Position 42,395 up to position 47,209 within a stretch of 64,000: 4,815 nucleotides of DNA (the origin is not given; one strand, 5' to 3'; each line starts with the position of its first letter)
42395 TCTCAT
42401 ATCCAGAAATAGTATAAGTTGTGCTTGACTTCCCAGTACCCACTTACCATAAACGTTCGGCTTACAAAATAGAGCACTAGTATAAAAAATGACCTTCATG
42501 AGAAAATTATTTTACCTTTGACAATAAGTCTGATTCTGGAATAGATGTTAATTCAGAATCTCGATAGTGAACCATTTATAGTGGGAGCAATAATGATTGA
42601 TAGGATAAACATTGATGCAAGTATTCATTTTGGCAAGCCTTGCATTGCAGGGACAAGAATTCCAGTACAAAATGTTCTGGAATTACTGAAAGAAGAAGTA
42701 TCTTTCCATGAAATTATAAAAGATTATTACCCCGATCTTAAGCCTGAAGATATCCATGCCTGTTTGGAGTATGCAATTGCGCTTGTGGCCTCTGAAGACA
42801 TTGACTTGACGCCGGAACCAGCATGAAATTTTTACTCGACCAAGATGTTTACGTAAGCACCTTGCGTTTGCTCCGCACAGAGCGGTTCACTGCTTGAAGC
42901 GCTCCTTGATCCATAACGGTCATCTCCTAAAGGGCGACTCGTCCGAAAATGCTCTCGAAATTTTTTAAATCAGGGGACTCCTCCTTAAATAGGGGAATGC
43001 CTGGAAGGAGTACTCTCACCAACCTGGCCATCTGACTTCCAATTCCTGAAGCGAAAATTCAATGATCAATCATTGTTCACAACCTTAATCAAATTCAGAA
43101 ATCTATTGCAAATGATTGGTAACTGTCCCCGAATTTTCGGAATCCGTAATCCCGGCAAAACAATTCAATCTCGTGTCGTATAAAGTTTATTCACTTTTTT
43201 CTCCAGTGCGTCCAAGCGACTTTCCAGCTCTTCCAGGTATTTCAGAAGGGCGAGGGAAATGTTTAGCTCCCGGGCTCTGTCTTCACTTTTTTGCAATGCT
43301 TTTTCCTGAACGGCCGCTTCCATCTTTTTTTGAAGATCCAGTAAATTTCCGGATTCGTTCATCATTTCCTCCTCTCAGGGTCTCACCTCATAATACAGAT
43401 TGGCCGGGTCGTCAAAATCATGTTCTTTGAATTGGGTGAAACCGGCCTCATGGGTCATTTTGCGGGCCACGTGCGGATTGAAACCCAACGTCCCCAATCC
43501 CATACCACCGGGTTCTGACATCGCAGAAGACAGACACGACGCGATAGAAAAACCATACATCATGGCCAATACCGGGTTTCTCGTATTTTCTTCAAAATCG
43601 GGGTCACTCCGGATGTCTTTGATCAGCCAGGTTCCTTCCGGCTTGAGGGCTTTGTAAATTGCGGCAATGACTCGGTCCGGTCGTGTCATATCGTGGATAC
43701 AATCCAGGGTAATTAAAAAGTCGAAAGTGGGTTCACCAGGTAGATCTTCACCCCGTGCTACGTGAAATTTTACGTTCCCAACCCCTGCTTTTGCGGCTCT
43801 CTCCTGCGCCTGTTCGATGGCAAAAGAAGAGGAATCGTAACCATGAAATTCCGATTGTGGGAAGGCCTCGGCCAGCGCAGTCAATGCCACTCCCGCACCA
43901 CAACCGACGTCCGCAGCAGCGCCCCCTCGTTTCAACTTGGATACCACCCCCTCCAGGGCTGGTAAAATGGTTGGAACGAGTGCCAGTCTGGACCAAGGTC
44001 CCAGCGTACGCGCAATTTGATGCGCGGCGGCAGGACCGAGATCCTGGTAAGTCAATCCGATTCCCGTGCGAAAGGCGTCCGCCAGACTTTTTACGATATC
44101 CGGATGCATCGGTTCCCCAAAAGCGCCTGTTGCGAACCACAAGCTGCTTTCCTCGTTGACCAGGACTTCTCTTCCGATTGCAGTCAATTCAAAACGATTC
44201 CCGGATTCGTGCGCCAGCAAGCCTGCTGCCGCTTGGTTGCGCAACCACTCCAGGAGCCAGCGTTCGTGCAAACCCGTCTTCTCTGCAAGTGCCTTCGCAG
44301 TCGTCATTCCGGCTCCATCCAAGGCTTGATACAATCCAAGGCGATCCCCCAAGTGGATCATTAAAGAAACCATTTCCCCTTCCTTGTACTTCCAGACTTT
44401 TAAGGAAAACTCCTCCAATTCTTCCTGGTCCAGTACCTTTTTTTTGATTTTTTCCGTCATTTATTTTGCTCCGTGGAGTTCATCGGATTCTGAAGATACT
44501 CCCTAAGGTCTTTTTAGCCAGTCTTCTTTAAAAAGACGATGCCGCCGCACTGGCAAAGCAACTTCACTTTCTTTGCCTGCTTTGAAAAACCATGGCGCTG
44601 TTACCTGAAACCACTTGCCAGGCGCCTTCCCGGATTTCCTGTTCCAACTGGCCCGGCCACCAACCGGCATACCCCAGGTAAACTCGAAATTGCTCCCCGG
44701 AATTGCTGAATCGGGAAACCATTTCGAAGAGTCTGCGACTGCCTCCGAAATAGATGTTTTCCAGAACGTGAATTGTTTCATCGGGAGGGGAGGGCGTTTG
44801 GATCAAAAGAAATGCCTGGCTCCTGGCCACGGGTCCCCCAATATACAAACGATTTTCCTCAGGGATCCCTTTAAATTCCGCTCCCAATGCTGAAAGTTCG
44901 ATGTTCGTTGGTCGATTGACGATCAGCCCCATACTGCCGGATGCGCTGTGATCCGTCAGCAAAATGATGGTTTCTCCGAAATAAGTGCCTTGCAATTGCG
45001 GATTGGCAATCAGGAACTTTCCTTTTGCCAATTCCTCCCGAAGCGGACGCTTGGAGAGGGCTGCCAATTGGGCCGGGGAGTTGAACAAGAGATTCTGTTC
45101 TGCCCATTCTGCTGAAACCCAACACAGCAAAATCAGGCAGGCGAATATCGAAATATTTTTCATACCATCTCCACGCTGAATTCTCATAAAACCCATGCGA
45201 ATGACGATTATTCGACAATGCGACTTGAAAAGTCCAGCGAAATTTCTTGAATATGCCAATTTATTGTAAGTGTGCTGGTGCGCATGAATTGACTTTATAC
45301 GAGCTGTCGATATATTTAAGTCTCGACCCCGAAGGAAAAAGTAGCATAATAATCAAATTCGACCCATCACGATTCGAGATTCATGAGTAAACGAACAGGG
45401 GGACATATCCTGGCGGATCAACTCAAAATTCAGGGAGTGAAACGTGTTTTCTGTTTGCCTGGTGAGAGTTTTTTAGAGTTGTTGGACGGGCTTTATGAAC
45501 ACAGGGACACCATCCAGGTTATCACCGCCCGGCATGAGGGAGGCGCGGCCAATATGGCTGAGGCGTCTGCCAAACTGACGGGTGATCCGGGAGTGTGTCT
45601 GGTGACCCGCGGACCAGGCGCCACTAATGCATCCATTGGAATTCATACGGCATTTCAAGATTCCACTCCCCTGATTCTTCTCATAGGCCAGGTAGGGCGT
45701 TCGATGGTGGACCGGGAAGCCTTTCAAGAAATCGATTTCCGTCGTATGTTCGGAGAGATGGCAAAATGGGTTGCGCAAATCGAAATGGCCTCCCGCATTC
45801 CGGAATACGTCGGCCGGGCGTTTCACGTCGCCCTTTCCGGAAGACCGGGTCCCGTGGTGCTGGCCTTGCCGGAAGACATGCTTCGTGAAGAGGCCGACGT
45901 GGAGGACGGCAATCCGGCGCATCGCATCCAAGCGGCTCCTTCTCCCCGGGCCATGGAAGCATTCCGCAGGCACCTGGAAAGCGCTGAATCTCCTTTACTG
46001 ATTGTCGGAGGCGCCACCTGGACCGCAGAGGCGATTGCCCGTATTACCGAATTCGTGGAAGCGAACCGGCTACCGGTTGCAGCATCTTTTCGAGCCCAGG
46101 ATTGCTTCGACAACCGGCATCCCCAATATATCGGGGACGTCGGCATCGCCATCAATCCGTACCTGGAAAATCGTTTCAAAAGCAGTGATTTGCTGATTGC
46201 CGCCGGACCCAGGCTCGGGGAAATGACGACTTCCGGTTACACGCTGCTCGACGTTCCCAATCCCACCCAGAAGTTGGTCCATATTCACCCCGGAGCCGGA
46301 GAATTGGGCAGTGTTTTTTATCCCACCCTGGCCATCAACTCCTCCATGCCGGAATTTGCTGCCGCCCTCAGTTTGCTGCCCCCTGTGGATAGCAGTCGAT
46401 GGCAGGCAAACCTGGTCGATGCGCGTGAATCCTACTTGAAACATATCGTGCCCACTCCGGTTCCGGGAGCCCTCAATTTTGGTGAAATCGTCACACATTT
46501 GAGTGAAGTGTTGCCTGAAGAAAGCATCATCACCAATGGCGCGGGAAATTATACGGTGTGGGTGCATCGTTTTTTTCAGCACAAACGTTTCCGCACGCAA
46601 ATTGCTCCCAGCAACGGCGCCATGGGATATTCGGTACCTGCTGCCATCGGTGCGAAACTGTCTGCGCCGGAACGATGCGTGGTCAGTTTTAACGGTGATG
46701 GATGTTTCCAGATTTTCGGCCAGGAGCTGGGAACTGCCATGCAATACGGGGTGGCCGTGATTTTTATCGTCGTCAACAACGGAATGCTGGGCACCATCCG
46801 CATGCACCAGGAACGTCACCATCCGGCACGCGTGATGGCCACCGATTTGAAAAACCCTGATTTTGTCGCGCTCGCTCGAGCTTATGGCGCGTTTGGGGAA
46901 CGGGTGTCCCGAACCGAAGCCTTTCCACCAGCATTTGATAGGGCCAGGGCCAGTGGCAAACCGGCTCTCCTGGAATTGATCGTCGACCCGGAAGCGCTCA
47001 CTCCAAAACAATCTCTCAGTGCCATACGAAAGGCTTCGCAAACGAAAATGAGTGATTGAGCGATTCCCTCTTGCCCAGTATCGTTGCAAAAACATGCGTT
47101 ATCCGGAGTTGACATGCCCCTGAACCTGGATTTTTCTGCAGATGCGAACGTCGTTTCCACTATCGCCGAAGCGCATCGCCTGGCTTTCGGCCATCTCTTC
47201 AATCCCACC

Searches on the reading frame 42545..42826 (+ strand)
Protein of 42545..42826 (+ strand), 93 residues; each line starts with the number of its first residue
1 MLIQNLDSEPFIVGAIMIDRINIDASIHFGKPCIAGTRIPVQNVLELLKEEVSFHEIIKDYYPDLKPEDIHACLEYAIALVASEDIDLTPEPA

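Call 13: search_protein_families(library=pfam, proteins=[window:42545-42826:+], max_evalue=0.01)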
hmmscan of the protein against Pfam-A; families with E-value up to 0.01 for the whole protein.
window:42545-42826:+ (93 aa): 1 family
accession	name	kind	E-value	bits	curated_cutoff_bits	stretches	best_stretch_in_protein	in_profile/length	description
PF04255.20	DUF433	-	1.3e-22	79.8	23.6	1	21-77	1-56/56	Protein of unknown function (DUF433)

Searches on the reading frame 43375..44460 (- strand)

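Call 13: search_protein_families(library=pfam, proteins=[window:43375-44460:-], max_evalue=0.01)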
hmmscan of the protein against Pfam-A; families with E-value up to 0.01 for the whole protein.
window:43375-44460:- (361 aa): 13 families
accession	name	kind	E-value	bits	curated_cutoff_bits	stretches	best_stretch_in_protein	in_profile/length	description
PF13847.12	Methyltransf_31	-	6.3e-23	81.5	27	1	178-290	3-119/145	Methyltransferase domain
PF13649.12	Methyltransf_25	-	2.2e-18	67.2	27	1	183-276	2-97/97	Methyltransferase domain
PF08242.18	Methyltransf_12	-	2.4e-18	67.1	30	1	184-277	2-97/98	Methyltransferase domain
PF08241.18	Methyltransf_11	-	3.5e-15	56.8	21.2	1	184-279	2-94/95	Methyltransferase domain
PF13489.12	Methyltransf_23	-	3.9e-10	40.1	27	1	176-291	20-127/164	Methyltransferase domain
PF21320.3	HTH_65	-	5.9e-09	36.4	24.1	1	31-87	3-59/75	Rv2258c-like winged HTH domain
PF05175.20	MTS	-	1.7e-08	34.7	23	1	178-279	31-137/170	Methyltransferase small domain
PF01209.24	Ubie_methyltran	-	8.7e-07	29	20.1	1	176-280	45-151/233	ubiE/COQ5 methyltransferase family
PF06325.19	PrmA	-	4.6e-05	23.5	22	1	168-278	154-256/296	Ribosomal protein L11 methyltransferase (PrmA)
PF00891.24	Methyltransf_2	-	8.3e-05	22.5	22.3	1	177-288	61-172/210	O-methyltransferase domain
PF02390.23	Methyltransf_4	-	9.8e-05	22.3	24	1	183-233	6-56/173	Putative methyltransferase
PF08100.18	Dimerisation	-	0.0014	18.8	25.6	1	15-101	2-92/93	O-methyltransferase dimerisation domain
PF13578.12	Methyltransf_24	-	0.0056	18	26.3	0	185-283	3-105/105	Methyltransferase domain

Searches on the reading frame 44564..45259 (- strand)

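Call 68: search_protein_families(library=pfam, proteins=[window:44564-45259:-], max_evalue=0.001)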
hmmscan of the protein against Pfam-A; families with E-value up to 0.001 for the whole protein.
window:44564-45259:- (231 aa): 1 family
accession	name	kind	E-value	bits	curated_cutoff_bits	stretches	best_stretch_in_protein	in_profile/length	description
PF02622.21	DUF179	-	5e-36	124.5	27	1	87-228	1-144/157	AlgH-like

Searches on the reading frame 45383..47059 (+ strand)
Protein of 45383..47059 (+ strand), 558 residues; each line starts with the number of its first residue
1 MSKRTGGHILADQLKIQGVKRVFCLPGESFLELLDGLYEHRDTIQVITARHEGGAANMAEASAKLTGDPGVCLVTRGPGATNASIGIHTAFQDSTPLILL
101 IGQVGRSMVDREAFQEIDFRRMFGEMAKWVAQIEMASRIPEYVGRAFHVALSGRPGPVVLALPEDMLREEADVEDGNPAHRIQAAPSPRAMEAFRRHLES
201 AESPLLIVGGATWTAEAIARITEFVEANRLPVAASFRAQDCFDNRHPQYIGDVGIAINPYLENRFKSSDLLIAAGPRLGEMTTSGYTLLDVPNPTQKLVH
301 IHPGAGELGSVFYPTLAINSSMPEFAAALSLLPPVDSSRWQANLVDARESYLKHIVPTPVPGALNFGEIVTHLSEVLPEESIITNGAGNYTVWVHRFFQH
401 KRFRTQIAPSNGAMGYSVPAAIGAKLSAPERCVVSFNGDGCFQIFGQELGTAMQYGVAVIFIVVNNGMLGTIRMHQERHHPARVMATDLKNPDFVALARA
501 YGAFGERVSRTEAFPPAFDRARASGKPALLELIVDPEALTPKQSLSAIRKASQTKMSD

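Call 27: search_protein_families(library=ncbifam, proteins=[window:45383-47059:+], max_evalue=0.00001)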
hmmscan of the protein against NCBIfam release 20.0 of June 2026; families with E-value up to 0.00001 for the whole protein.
window:45383-47059:+ (558 aa): 52 families (the best 25 are shown)
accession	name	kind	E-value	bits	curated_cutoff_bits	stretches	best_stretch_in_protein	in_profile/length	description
NF006052.0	PRK08199.1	subfamily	4e-257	854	539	1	2-554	6-557/559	thiamine pyrophosphate protein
TIGR00118.1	acolac_lg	equivalog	4.3e-107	358.9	538.35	1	5-541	2-542/557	biosynthetic-type acetolactate synthase large subunit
NF006187.0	PRK08322.1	equivalog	1.3e-98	330.8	509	1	8-535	6-529/548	acetolactate synthase large subunit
NF004710.0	PRK06048.1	equivalog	9.7e-94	314.8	976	1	3-538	7-541/561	acetolactate synthase large subunit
NF006524.0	PRK08978.1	equivalog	1.9e-93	313.6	738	1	5-537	2-527/548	acetolactate synthase 2 catalytic subunit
NF004919.0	PRK06276.1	equivalog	4.3e-93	312.6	866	1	5-539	2-543/582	acetolactate synthase large subunit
NF006122.0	PRK08266.1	subfamily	3.5e-90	303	571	1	1-535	1-525/543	hypothetical protein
NF005860.0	PRK07789.1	equivalog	4.6e-88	296.1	881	1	3-539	33-583/615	acetolactate synthase large subunit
NF005651.0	PRK07418.1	subfamily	1.4e-87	294.4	942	1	3-535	18-560/617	acetolactate synthase large subunit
NF005039.0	PRK06456.1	equivalog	1.1e-82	278.3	868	1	5-540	3-550/572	acetolactate synthase large subunit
NF006016.1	PRK08155.1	equivalog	3.4e-81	273.4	870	1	4-537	3-535/554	acetolactate synthase large subunit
NF006378.0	PRK08617.1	equivalog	5e-81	272.7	510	1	3-535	7-539/556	acetolactate synthase AlsS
NF006319.0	PRK08527.1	equivalog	6.4e-81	272.5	905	1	2-535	2-539/565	acetolactate synthase large subunit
NF005584.0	PRK07282.1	equivalog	9.3e-79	265.4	970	1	3-504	9-511/566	acetolactate synthase large subunit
NF005824.0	PRK07710.1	equivalog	1.6e-77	261.2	976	1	3-535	16-549/573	acetolactate synthase large subunit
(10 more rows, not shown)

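Call 50: find_homologous_proteins(query=window:45383-47059:+, max_evalue=1e-50)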
Query window:45383-47059:+ (558 aa): 8000 proteins with E <= 1e-50 among 8000 candidates; the best 120 are listed.
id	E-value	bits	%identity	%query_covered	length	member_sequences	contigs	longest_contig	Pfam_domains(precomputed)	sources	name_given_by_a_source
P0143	0.0e+0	1246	98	100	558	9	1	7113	PF02775.27,PF02776.24,PF00205.29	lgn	-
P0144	0.0e+0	1158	91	100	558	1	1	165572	PF02775.27,PF02776.24,PF00205.29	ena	-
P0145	0.0e+0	1133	88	100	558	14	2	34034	PF02775.27,PF02776.24,PF00205.29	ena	-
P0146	0.0e+0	1070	84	99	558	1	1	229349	PF02775.27,PF02776.24,PF00205.29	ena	-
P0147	1.1e-288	977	77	99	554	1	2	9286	PF02775.27,PF02776.24,PF00205.29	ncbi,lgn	-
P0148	2.7e-275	932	73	100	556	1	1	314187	PF02775.27,PF02776.24,PF00205.29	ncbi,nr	ncbi:MAG: thiamine pyrophosphate-binding protein [SAR324 cluster bacterium]|nr:thiamine pyrophosphat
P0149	3.7e-265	899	71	99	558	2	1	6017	PF02775.27,PF02776.24,PF00205.29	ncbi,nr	ncbi:MAG: thiamine pyrophosphate-binding protein [Rhodospirillales bacterium]|nr:thiamine pyrophosph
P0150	3.6e-264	896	71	99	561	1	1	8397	PF02775.27,PF02776.24,PF00205.29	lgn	-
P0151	3.1e-263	893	71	99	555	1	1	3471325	PF02775.27,PF02776.24,PF00205.29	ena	-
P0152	2.4e-262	890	70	98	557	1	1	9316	PF02775.27,PF02776.24,PF00205.29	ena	-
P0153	3.0e-262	889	69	98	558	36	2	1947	PF02775.27,PF02776.24,PF00205.29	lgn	-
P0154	4.1e-259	879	70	99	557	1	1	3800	PF02775.27,PF02776.24,PF00205.29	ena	-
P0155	8.5e-259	878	69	98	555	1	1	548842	PF02775.27,PF02776.24,PF00205.29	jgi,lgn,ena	-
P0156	1.4e-255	867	69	98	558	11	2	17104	PF02775.27,PF02776.24,PF00205.29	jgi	jgi:acetolactate synthase-1/2/3 large subunit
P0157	2.5e-254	863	68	99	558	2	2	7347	PF02775.27,PF02776.24,PF00205.29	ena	-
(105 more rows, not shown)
